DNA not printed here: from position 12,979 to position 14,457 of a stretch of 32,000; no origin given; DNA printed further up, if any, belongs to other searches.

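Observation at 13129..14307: Solo Cas4-family Fe-S nuclease fused to a degenerate HAD-like domain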

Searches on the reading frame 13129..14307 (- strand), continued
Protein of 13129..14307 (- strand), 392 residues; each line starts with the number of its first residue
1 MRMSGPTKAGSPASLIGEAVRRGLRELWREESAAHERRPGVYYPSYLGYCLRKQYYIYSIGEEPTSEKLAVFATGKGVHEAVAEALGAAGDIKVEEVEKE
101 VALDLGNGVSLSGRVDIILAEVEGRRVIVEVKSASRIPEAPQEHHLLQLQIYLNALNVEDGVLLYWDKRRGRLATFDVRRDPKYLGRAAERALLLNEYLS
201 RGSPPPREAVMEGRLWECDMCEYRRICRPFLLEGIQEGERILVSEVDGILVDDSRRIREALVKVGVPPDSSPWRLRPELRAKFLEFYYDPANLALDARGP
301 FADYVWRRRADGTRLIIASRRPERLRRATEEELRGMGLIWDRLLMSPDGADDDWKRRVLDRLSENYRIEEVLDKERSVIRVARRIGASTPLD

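Call 42: predict_structure(alignment_id=A3)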
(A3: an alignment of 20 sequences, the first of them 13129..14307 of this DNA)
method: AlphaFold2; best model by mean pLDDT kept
length: 392 residues; sequences in the alignment: 20
mean_pLDDT: 86.9   pTM: 0.75
mean pLDDT of the five models: 86.9, 86.6, 86.4, 85.4, 85.3
residues with pLDDT >= 90: 193; 70-90: 181; 50-70: 10; < 50: 8
segments of 3 or more residues with pLDDT < 50: 1-8
pLDDT, mean of each block of 10 residues (from residue 1): 43 78 81 74 86 88 71 75 84 86 86 88 91 83 90 93 89 93 91 92 88 77 87 92 97 96 94 89 91 91 94 95 92 94 86 88 95 93 94 74
secondary structure, 60 per line:
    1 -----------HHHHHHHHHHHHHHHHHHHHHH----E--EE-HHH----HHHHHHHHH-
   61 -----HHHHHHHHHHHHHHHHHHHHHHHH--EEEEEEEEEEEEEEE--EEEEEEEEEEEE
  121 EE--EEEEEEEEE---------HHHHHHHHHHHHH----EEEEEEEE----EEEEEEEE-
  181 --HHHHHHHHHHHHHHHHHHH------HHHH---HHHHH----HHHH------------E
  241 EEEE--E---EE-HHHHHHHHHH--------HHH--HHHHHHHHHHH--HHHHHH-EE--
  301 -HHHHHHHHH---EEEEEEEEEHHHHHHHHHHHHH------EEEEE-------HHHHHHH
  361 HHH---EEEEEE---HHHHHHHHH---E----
elements in order: H12-33 H51-59 H66-89 E92-106 E109-122 E125-133 H143-155 E160-167 E172-179 H183-201 H208-211 H215-219 H224-227 E240-244 H254-263 H277-287 H290-295 H302-310 E314-322 H323-335 E342-346 H354-363 E367-372 H376-384

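Call 45: find_encoding_contigs(protein=P0024, flank=6000, max_places=2)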
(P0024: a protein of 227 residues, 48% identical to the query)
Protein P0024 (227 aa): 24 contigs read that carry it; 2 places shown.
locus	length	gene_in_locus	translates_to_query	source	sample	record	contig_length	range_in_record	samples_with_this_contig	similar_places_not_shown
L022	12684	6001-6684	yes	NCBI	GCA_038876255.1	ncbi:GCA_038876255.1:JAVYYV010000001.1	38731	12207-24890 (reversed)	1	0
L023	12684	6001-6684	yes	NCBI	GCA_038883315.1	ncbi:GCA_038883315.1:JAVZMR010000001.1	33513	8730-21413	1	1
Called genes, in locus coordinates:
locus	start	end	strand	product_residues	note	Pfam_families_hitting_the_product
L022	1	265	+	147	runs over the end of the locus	PF00293:NUDIX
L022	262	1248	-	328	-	PF00155:Aminotran_1_2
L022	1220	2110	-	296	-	PF03186:CobD_Cbib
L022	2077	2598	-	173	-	PF12804:NTP_transf_3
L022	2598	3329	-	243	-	PF02654:CobS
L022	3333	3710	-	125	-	PF17886:ArsA_HSP20 (weak), PF00011:HSP20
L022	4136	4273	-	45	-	-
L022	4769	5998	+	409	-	PF00162:PGK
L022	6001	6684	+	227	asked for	PF01930:Cas_Cas4 (weak), PF12705:PDDEXK_1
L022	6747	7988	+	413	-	PF00291:PALP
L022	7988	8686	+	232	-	PF00290:Trp_syntA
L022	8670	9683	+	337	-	PF02885:Glycos_trans_3N, PF00591:Glycos_transf_3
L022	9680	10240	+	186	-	PF00697:PRAI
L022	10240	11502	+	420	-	PF04715:, PF00425:Chorismate_bind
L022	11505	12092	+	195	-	PF00117:GATase, PF07722:Peptidase_C26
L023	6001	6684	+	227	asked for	PF01930:Cas_Cas4 (weak), PF12705:PDDEXK_1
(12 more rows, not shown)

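Call 48: fold_search(model_id=the predicted structure, library=pdb)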
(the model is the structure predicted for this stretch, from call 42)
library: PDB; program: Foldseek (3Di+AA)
matches with E <= 10: 872; with E <= 0.001: 52
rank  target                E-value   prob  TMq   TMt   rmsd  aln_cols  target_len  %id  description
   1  4ic1_B                4.1e-11  1.00  0.40  0.71   3.9       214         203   24  Crystal structure of SSO0001 (released 2013-01-16)
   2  4ic1_G                9.9e-11  1.00  0.40  0.71   4.0       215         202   24  Crystal structure of SSO0001 (released 2013-01-16)
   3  4ic1_D                1.3e-10  1.00  0.41  0.72   3.8       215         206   25  Crystal structure of SSO0001 (released 2013-01-16)
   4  4ic1_A                4.2e-10  1.00  0.40  0.72   3.8       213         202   25  Crystal structure of SSO0001 (released 2013-01-16)
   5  8xa9_B                5.9e-06  1.00  0.27  0.45   6.7       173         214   22  Human MGME1 in complex with 5'-overhang DNA (released 2024-03-20)
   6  9kqh_A                5.9e-06  1.00  0.26  0.14  15.3       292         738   14  Crystal structure of Finegoldia magna DinG in complex with ssDNA and ADPNP (released 2025-12-03)
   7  8d3l_J                1.7e-05  1.00  0.34  0.58   4.9       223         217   15  Type I-C Cas4-Cas1-Cas2 complex bound to a PAM/PAM prespacer (released 2022-11-02)
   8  8d3l_I                2.8e-05  1.00  0.33  0.55   7.3       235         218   15  Type I-C Cas4-Cas1-Cas2 complex bound to a PAM/PAM prespacer (released 2022-11-02)
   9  4xrp_A                3.6e-05  1.00  0.28  0.34  17.3       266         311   18  Structure of the Pnkp1/Rnl/Hen1 RNA repair complex (released 2015-04-22)
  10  5uj0_A                4.3e-05  1.00  0.28  0.70   3.9       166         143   15  Structure of T4Pnkp 3' phosphatase covalently bound to BeF3 (released 2017-02-08)
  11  5uj0_B                5.1e-05  1.00  0.27  0.69   3.8       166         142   15  Structure of T4Pnkp 3' phosphatase covalently bound to BeF3 (released 2017-02-08)
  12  6m9k_B                6.4e-05  1.00  0.32  0.51   5.4       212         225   17  Crystal structure of lambda exonuclease in complex with the Red beta C-terminal domain (released 2019-01-02)
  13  3slp_A                8.1e-05  1.00  0.32  0.51   4.6       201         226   17  Crystal Structure of Lambda Exonuclease in Complex with a 12 BP Symmetric DNA Duplex (released 2011-07-20)
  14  4fyp_A                9.6e-05  1.00  0.30  0.50  15.1       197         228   15  Crystal Structure of Plant Vegetative Storage Protein (released 2013-06-26)
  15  4fyp_B                9.6e-05  1.00  0.30  0.51  15.8       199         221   15  Crystal Structure of Plant Vegetative Storage Protein (released 2013-06-26)
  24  9iab_A                2.4e-04  1.00  0.25  0.34  12.9       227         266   12  Structure of the Argonaute-associated Cas4 family protein 1 (ACE1) from Chroococcidiopsis thermalis (CtACE1) (released 2025-04-23)
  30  9iab_B                3.3e-04  1.00  0.25  0.34  12.8       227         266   12  Structure of the Argonaute-associated Cas4 family protein 1 (ACE1) from Chroococcidiopsis thermalis (CtACE1) (released 2025-04-23)
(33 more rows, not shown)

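Call 49: search_protein_families(library=padloc, proteins=[window:13129-14307:-], max_evalue=0.01)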
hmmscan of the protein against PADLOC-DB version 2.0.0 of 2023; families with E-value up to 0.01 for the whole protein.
window:13129-14307:- (392 aa): 9 families
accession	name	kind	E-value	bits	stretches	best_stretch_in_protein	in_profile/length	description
PDLC00944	Cas4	-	1.1e-19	69.4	1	46-227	9-176/177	Cas4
PDLC00943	Cas4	-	7e-17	59.9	1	47-229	9-180/180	CRISPR-associated protein Cas4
PDLC01250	Cas4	-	4.6e-15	54.3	1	48-227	10-167/168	"CAS-I,CAS-II,CAS-III,CAS-IV,CAS-V,CAS-VI; acquisition_associated"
PDLC01447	Cas4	-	1.8e-14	52.5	1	47-229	13-159/161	"CAS-I,CAS-II,CAS-III,CAS-IV,CAS-V,CAS-VI; acquisition_associated"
PDLC01611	Cas4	-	7.1e-10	37.4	1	46-228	7-157/158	"CAS-I,CAS-II,CAS-III,CAS-IV,CAS-V,CAS-VI; acquisition_associated"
PDLC02085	Cas4a2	-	2.7e-07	29.1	1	77-228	23-162/166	-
PDLC00060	DruK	-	2.4e-06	25.2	1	109-232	141-264/347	PD-(D/E)XK nuclease superfamily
PDLC01132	PD_DExK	-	7.2e-06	23.7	1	90-227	80-229/231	PDDEXK_1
PDLC01747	Cas1g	-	0.00095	15.9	1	49-247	11-196/523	-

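Call 68: list_cluster_members(proteins=[P0001, P0002, P0007, P0012, P0018, P0021, P0015])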
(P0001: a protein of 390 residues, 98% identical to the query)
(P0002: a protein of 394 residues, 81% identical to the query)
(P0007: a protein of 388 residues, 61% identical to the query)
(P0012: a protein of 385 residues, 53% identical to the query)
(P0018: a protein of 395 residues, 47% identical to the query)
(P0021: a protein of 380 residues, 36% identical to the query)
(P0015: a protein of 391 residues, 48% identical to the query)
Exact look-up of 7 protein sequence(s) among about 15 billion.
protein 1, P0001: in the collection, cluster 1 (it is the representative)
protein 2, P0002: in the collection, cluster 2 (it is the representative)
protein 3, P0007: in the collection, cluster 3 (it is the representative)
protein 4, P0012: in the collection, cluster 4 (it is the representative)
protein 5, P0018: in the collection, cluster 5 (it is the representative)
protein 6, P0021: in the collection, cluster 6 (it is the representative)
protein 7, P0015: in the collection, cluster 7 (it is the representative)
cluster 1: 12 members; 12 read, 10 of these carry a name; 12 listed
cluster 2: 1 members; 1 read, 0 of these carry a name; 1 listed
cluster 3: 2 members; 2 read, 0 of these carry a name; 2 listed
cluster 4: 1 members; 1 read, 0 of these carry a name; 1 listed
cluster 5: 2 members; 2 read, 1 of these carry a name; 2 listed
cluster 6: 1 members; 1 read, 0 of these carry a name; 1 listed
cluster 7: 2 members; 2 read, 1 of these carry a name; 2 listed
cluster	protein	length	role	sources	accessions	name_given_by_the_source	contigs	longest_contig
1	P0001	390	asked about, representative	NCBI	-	-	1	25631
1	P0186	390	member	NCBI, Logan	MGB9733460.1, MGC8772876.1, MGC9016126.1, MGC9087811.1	MAG: CRISPR-associated protein Cas4 [Conexivisphaera sp.]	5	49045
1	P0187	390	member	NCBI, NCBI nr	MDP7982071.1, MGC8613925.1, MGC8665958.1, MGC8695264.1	MAG: PD-(D/E)XK nuclease family protein [Conexivisphaerales archaeon] | PD-(D/E)XK nuclease family protein [Conexivisphaerales archaeon]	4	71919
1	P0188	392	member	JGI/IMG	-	CRISPR-associated exonuclease Cas4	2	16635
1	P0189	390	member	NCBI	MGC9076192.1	MAG: CRISPR-associated protein Cas4 [Conexivisphaera sp.]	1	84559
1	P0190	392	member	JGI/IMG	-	CRISPR-associated exonuclease Cas4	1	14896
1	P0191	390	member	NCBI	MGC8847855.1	MAG: CRISPR-associated protein Cas4 [Conexivisphaera sp.]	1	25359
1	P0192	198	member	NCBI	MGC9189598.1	MAG: hypothetical protein ACP5GG_02625, partial [Conexivisphaera sp.]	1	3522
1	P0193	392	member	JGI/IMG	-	CRISPR-associated protein Cas4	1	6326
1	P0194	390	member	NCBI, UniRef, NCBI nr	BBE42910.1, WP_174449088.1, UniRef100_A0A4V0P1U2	PD-(D/E)XK nuclease family protein [Conexivisphaera calida] | Conserved protein n=1 Tax=Conexivisphaera calida TaxID=1874277 RepID=A0A4V0P1U2_9ARCH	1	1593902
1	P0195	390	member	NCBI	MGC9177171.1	MAG: CRISPR-associated protein Cas4 [Conexivisphaera sp.]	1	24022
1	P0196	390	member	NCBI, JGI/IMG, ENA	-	-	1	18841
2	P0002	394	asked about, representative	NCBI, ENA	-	-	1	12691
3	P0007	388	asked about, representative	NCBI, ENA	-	-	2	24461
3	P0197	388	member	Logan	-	-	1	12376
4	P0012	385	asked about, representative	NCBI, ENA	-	-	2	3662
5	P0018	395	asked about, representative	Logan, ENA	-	-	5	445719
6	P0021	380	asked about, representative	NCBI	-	-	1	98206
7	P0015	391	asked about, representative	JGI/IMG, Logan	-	CRISPR/Cas system-associated exonuclease Cas4 (RecB family)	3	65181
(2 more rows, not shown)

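Call 74: find_related_loci(query=A3, collection=viral_contigs, flank=3000)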
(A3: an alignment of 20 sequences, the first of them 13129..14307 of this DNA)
Query A3 (392 aa) in viral_contigs; peptide patterns used: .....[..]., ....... (x = any residue, [..] = any of these).
42 stretches matched a pattern; 2 encode a relative of the query (tblastn E <= 1e-3); 2 distinct loci.
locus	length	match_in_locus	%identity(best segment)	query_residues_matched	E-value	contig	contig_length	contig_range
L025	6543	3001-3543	27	50-223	6e-10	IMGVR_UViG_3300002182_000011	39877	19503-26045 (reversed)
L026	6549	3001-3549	24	50-225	2e-6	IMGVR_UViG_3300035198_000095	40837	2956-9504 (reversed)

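Call 75: fold_search(model_id=the predicted structure, library=viral)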
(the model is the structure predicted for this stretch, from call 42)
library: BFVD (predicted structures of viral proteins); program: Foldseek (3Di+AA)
matches with E <= 10: 1071; with E <= 0.001: 235
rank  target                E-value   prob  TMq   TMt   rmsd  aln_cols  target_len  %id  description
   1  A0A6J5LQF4            4.5e-12  1.00  0.39  0.50  15.3       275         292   17  COG1468 CRISPR-associated protein Cas4 (RecB family exonuclease) [uncultured Caudovirales phage]
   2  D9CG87                3.6e-11  1.00  0.39  0.67   7.2       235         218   19  (no name in the UniProt tables at hand)
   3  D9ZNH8                3.9e-11  1.00  0.40  0.56   5.5       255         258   17  (no name in the UniProt tables at hand)
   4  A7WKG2                7.7e-11  1.00  0.37  0.65   4.4       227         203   21  Nuclease [Betalipothrixvirus pozzuoliense]
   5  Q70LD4                8.2e-11  1.00  0.41  0.69   5.5       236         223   16  Uncharacterized protein ORF223 [Acidianus filamentous virus 1 (isolate United States/Yellowstone)]
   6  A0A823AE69            6.3e-10  1.00  0.37  0.47  13.0       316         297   19  (no name in the UniProt tables at hand)
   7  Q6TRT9                1.6e-09  1.00  0.41  0.54   7.5       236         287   21  ORF C287 [Sulfolobus virus Ragged Hills]
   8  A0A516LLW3            1.6e-09  1.00  0.46  0.54  15.3       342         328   19  (no name in the UniProt tables at hand)
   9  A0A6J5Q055            2.0e-09  1.00  0.37  0.52  17.1       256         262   19  PD-(D/E)XK nuclease superfamily [uncultured Caudovirales phage]
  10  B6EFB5                4.8e-09  1.00  0.33  0.60   6.9       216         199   18  DUF83 domain-containing protein [Stygiolobus rod-shaped virus]
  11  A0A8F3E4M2            5.7e-09  1.00  0.45  0.49   7.4       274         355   16  (no name in the UniProt tables at hand)
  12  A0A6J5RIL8            7.2e-09  1.00  0.37  0.45   6.8       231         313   25  Uncharacterized protein [uncultured Caudovirales phage]
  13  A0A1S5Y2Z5            1.5e-08  1.00  0.34  0.57   6.7       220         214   18  5' to 3' Cas4-like exonuclease [uncultured archaeal virus]
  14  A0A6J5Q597            2.1e-08  1.00  0.41  0.66   4.7       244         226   19  Cas4, CRISPR-associated protein Cas4 [uncultured Caudovirales phage]
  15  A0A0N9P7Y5            2.3e-08  1.00  0.34  0.65   2.5       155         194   24  (no name in the UniProt tables at hand)
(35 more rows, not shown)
